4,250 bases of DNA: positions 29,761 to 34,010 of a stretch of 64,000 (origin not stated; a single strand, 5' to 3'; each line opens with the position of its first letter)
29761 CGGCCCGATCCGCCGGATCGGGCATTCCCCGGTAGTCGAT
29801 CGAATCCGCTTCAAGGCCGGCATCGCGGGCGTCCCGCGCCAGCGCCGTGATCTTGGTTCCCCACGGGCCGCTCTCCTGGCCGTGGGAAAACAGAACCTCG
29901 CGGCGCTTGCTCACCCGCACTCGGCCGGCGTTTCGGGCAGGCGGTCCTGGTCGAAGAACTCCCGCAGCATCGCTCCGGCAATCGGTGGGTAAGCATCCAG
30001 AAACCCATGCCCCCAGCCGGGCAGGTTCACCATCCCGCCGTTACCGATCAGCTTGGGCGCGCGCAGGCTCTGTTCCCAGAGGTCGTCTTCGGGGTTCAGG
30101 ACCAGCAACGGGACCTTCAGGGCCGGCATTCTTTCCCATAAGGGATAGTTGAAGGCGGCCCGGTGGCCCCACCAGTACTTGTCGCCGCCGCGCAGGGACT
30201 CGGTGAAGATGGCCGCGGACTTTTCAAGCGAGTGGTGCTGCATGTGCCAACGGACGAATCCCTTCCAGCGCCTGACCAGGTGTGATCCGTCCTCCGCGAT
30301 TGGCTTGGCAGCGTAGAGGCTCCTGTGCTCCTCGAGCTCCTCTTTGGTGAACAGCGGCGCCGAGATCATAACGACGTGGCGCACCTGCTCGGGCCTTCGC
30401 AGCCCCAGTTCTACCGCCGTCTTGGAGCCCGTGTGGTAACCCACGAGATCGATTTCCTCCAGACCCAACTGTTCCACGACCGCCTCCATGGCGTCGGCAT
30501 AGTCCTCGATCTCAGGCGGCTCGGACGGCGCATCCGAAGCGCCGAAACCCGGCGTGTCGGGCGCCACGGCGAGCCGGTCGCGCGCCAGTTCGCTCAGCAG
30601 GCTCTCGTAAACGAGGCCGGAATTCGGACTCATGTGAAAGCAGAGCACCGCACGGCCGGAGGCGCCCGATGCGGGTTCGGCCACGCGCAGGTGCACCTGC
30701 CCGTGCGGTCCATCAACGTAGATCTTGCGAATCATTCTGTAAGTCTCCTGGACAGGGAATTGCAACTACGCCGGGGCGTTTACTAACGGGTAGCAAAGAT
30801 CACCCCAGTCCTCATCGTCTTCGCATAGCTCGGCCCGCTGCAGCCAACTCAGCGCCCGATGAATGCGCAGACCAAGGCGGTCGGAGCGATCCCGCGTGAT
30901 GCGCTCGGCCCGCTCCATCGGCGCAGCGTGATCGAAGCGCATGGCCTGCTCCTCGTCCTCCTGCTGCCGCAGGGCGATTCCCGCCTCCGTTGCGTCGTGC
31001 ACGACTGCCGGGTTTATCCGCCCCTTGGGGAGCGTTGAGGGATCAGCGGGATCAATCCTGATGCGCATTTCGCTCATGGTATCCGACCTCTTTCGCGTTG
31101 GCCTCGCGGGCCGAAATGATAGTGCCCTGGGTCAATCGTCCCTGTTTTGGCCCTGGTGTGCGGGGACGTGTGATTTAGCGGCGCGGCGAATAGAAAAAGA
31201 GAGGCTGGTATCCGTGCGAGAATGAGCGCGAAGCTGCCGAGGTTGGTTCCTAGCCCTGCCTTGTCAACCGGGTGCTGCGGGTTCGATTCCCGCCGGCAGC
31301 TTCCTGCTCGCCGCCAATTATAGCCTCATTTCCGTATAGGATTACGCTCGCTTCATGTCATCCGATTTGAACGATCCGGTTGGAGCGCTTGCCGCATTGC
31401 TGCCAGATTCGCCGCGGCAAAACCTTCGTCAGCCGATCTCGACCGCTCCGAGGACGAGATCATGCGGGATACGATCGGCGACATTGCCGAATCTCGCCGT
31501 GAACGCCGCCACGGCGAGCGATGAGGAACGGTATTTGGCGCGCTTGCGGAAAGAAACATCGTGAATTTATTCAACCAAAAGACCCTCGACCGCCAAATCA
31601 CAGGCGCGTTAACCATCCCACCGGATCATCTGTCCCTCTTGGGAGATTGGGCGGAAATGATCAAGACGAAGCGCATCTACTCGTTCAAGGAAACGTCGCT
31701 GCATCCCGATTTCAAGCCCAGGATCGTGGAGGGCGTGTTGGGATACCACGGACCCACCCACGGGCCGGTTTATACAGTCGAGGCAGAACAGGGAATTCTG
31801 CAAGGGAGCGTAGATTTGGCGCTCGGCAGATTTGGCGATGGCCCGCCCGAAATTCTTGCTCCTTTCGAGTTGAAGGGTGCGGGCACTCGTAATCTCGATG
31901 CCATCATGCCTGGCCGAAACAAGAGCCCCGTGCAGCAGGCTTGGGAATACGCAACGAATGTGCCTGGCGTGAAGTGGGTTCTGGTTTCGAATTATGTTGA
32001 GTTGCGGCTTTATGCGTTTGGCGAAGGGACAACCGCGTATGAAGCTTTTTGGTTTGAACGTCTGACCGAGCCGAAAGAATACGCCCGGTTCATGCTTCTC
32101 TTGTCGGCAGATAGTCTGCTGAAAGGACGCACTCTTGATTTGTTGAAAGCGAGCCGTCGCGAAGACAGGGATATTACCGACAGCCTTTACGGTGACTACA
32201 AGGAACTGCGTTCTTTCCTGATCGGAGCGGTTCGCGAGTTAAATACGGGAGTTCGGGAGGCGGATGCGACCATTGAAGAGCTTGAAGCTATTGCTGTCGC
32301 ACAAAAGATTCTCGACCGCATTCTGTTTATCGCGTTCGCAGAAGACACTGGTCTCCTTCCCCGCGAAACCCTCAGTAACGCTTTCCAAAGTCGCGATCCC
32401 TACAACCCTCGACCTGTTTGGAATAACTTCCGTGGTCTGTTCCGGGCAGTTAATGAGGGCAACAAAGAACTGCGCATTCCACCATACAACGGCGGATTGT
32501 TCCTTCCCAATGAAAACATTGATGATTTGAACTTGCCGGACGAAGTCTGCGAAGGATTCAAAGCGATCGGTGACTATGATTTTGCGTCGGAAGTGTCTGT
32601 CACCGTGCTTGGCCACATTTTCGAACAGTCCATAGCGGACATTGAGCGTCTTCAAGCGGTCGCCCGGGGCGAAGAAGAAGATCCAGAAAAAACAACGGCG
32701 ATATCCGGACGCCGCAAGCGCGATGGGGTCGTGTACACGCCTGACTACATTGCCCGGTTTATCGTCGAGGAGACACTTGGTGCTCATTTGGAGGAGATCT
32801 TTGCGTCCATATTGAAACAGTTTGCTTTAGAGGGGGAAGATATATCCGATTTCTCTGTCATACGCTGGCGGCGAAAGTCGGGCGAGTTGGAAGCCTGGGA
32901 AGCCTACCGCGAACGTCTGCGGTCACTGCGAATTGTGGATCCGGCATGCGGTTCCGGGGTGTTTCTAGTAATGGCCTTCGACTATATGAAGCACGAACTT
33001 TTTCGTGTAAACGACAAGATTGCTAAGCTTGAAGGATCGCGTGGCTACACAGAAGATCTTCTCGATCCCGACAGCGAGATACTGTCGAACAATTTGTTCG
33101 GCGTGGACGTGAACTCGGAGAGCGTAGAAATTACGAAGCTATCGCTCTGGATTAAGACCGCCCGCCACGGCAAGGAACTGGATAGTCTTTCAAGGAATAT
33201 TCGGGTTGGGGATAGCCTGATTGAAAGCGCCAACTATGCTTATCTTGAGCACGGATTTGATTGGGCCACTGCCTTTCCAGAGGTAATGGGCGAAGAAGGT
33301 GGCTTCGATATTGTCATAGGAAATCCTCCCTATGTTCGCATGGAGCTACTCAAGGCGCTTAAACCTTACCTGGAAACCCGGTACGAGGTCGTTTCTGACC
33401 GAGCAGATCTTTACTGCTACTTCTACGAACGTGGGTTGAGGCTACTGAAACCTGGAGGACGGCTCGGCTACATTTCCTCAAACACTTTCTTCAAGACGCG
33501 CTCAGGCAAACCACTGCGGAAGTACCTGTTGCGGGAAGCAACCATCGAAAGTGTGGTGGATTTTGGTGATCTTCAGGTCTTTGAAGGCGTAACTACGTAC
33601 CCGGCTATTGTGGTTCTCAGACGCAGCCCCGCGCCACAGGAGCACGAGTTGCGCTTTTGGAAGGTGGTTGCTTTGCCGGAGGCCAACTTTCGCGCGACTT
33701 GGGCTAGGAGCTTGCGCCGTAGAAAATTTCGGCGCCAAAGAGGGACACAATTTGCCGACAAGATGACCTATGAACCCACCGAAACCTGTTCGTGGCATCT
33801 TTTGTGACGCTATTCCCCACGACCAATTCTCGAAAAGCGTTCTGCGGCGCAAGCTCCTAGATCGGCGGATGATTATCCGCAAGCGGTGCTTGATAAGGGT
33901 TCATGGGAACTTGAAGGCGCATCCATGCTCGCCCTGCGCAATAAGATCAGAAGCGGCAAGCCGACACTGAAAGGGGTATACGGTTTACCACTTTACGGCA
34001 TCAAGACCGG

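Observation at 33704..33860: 157-bp MITE has inactivated the restriction-modification gene; excision restores a single 1070-aa frame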

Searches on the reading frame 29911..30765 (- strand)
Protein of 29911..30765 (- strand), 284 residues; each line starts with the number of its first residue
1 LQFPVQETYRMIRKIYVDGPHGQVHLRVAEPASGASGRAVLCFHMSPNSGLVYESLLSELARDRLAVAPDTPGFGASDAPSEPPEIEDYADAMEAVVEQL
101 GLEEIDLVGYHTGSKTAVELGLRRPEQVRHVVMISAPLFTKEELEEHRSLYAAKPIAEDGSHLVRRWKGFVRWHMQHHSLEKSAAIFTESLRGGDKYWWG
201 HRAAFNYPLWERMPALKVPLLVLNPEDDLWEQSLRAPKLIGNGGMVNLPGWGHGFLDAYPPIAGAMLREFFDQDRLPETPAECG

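Call 12: search_protein_families(library=pfam, proteins=[window:29911-30765:-], max_evalue=0.01)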
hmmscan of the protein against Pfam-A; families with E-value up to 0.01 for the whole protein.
window:29911-30765:- (284 aa): 4 families
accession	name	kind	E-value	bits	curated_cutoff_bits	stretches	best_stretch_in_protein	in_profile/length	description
PF00561.26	Abhydrolase_1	-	2.2e-14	54.1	25.8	1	39-139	2-108/245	alpha/beta hydrolase fold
PF12697.13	Abhydrolase_6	-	1.9e-09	38.9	26.3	1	52-257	13-208/217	Alpha/beta hydrolase family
PF12146.15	Hydrolase_4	-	3.2e-06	27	27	1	40-168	7-138/239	Serine aminopeptidase, S33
PF03096.20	Ndr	-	0.0081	15.4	23.3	1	44-136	36-132/283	Ndr family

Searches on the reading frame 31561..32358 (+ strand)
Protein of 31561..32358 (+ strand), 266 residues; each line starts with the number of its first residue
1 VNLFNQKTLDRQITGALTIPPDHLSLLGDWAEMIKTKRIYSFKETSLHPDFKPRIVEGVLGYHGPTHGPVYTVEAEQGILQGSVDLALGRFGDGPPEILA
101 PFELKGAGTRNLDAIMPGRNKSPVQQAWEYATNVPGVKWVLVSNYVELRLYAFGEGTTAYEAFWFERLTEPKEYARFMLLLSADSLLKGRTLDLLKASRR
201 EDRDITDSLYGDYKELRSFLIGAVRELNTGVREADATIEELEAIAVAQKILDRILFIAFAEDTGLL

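Call 58: search_protein_families(library=pfam, proteins=[window:31561-32358:+], max_evalue=10)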
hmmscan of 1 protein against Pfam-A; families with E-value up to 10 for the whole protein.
seq(266 aa): 1 family
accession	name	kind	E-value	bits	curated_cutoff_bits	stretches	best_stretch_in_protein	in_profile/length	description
PF20464.3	MmeI_N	-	0.019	15.7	27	1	127-178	93-147/181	MmeI, N-terminal domain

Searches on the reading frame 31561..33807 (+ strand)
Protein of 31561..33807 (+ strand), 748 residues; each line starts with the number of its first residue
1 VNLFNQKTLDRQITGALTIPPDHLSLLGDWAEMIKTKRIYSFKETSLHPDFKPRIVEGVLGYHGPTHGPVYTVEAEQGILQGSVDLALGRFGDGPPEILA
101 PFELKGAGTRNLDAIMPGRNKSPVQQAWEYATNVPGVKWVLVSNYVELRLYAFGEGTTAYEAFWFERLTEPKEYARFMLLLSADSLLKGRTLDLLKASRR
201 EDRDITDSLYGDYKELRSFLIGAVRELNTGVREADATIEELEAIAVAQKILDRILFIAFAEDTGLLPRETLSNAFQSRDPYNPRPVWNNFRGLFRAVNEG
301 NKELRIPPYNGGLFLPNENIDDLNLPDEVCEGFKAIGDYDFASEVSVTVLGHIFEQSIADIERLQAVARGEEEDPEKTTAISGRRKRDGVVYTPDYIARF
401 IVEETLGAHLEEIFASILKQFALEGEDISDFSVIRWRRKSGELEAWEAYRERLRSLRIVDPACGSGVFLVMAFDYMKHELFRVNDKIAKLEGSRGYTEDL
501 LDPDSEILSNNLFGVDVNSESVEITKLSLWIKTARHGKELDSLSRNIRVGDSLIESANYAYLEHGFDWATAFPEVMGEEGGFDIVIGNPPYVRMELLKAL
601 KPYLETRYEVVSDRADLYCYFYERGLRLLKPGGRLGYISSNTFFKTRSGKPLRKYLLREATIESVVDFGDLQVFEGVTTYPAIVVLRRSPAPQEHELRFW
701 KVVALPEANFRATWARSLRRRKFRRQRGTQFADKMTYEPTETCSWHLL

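Call 32: find_encoding_contigs(protein=window:31561-33807:+, flank=10000, max_places=8)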
Protein window:31561-33807:+ (748 aa): no gene with exactly this product is on record in the collection.

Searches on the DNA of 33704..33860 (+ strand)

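Call 16: search_dna_similar(query=window:33704-33860:+, collection=plasmids, mode=distant, max_evalue=0.01, max_rows=40)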
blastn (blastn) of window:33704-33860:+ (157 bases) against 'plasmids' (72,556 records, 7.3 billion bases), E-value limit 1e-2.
No match.
